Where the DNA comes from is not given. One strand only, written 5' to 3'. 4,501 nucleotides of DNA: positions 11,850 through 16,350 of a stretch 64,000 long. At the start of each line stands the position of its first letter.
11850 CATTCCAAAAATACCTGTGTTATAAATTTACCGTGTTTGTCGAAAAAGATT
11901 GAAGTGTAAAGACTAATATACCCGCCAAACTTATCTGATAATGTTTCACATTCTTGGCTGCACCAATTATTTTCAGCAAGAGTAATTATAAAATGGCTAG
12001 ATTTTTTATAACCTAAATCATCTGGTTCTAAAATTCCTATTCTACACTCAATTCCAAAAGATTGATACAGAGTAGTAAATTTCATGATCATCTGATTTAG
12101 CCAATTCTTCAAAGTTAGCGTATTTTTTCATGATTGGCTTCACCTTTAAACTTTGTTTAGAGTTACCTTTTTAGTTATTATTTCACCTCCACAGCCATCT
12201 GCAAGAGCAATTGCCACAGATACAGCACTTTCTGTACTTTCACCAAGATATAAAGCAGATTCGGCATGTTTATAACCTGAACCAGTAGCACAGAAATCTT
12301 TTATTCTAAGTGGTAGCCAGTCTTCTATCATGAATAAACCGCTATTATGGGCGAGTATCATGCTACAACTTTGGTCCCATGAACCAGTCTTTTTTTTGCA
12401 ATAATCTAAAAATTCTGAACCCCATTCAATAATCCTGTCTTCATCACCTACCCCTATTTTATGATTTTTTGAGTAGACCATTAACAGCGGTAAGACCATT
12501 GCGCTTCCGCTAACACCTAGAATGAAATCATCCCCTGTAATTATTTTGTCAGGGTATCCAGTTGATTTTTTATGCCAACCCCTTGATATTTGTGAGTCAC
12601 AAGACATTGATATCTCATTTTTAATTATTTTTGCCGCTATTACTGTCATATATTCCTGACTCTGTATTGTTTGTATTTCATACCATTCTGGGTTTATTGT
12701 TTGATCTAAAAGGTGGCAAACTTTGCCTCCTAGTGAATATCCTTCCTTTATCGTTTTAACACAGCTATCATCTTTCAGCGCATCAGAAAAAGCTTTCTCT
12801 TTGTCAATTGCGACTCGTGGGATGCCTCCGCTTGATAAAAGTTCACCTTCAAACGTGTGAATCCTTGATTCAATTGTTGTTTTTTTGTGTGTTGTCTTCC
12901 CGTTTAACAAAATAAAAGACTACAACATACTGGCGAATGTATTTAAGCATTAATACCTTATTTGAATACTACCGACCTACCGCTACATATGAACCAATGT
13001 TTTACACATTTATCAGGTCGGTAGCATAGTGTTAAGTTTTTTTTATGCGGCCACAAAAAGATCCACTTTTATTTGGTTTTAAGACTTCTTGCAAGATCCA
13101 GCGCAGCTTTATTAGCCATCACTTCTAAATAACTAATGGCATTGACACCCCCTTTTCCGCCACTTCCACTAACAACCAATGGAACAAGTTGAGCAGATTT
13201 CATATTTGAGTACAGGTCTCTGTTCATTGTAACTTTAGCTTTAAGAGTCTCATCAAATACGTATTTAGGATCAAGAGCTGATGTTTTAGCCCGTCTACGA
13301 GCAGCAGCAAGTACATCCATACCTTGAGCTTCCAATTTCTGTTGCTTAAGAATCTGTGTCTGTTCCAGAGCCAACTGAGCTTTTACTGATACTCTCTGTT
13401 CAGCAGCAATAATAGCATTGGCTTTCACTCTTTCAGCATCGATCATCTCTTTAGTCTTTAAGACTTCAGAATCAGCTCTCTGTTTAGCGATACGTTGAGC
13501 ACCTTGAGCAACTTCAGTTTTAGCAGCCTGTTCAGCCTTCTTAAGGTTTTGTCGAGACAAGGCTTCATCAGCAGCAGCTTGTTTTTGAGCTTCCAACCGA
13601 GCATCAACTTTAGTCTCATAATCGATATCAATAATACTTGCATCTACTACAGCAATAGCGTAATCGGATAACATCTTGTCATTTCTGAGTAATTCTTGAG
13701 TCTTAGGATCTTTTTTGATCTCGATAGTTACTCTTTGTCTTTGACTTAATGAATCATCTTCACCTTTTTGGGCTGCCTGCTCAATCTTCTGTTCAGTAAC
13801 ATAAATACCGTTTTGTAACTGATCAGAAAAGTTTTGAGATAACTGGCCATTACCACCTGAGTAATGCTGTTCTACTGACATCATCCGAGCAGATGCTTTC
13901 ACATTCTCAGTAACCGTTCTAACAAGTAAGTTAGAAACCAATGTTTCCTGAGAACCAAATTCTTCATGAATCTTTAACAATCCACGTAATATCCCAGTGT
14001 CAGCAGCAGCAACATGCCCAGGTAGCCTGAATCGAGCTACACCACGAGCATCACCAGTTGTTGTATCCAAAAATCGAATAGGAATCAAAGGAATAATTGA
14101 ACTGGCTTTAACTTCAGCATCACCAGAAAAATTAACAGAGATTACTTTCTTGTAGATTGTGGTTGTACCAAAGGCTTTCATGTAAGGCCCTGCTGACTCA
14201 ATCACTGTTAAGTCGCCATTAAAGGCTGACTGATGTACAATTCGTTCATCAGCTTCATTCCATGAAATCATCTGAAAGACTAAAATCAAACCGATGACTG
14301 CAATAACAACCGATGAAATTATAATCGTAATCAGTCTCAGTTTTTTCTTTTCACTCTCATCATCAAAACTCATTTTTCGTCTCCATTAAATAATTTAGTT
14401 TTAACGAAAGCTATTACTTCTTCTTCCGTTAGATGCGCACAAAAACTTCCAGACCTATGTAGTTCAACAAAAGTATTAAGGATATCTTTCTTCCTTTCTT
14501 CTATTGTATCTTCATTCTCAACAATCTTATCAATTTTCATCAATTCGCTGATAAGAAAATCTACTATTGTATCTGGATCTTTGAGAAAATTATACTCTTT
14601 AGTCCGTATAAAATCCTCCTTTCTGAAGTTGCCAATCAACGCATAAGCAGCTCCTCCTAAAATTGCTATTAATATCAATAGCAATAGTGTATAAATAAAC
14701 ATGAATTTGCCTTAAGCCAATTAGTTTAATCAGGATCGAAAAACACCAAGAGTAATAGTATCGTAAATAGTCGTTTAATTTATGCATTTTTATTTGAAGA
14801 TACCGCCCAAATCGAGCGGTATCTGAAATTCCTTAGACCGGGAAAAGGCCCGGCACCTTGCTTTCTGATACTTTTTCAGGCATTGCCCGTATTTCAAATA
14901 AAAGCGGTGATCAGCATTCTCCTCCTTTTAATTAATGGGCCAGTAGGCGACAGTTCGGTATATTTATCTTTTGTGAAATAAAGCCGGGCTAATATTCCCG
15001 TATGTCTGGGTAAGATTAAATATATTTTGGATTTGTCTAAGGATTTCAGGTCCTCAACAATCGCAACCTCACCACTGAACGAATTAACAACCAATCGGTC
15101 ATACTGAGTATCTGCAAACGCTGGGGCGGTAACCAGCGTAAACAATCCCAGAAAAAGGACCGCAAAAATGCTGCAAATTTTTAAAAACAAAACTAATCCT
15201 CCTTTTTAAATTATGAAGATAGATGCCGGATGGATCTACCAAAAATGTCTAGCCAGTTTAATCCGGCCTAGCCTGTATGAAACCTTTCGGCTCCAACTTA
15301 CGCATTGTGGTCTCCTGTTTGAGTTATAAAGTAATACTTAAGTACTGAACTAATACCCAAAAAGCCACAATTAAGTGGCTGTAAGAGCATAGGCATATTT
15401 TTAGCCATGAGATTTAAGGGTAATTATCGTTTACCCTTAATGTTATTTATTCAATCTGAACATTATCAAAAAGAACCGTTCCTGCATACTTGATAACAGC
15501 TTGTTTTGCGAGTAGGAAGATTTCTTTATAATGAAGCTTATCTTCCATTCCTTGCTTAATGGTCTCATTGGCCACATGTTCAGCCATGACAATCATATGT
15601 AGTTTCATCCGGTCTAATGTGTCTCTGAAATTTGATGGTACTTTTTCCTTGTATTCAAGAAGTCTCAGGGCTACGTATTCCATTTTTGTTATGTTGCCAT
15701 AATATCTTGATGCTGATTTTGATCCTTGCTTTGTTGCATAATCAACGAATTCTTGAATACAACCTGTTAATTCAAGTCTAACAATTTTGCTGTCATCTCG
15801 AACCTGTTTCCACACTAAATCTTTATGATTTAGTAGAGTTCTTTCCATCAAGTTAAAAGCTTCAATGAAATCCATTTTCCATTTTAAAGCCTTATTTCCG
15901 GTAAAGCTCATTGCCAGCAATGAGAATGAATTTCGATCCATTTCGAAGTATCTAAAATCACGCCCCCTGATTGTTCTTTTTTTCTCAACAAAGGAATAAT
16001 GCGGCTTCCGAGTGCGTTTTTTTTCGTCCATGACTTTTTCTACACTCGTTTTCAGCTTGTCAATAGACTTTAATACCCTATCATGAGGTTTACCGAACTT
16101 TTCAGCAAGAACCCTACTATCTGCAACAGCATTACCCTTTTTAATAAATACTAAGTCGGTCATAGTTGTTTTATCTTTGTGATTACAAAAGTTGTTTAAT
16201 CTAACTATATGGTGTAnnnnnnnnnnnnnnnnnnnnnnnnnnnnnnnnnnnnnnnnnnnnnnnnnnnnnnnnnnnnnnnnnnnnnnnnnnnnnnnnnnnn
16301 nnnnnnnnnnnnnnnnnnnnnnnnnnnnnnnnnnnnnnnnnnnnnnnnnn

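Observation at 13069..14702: Phage-encoded flotillin/SPFH protein with a translationally coupled small membrane partner.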

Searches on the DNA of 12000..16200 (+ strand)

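Call 9: search_dna_similar(query=window:12000-16200:+, collection=phages, mode=distant, max_rows=15)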
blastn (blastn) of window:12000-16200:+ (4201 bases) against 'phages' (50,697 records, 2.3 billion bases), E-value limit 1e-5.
Records with a match: 6; places in all: 6; records where one place covers at least 80% of the query: 0.
Best place of each record, by identity: 60-80% 6.
By first word of the organism name: Escherichia 5; Vibrio 1.
By host as written in the record: Escherichia coli 2; Vibrio lentus 1; Escherichia coli BL21 1; Escherichia coli delta fhuA 1; Escherichia coli str. K-12 substr. MG1655 1.
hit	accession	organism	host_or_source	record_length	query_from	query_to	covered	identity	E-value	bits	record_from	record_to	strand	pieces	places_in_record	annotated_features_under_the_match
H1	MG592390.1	Vibrio phage 1.003.O._10N.286.48.A2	Vibrio lentus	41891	3668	3923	6%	67.6%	3e-9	72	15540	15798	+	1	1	Rha family regulatory protein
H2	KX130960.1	Escherichia phage vB_EcoS-IME253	Escherichia coli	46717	3836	3927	2%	75.0%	1e-6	64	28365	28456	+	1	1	Rha protein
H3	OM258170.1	Escherichia phage ZL19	Escherichia coli BL21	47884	3836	3927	2%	75.0%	1e-6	64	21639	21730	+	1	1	Rha family regulatory protein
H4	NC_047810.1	Escherichia phage vB_EcoS-IME253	Escherichia coli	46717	3836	3927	2%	75.0%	1e-6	64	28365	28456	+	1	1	Rha-like transcriptional regulator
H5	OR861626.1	Escherichia phage phiA2-1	Escherichia coli delta fhuA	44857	3836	3927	2%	75.0%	1e-6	64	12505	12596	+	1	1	Rha protein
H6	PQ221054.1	Escherichia phage Rao1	Escherichia coli str. K-12 substr. ...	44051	3836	3927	2%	75.0%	1e-6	64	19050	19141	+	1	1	Rha protein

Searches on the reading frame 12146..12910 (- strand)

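Call 3: search_protein_families(library=pfam, proteins=[window:12146-12910:-], max_evalue=1)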
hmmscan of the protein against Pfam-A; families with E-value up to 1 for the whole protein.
window:12146-12910:- (254 aa): 0 families

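Call 4: search_protein_families(library=phrogs, proteins=[window:12146-12910:-], max_evalue=0.01)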
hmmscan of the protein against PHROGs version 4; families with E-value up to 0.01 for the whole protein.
window:12146-12910:- (254 aa): 1 family
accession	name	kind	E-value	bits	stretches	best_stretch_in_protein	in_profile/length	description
phrog_1040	-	other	2.5e-22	80.8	1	78-249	4-156/277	peptidase HslV family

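Call 5: search_protein_families(library=ncbifam, proteins=[window:12146-12910:-], max_evalue=1)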
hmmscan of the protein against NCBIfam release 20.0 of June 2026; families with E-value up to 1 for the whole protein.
window:12146-12910:- (254 aa): 0 families

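Call 6: search_protein_families(library=padloc, proteins=[window:12146-12910:-], max_evalue=1)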
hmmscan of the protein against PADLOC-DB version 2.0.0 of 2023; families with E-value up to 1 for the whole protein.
window:12146-12910:- (254 aa): 0 families
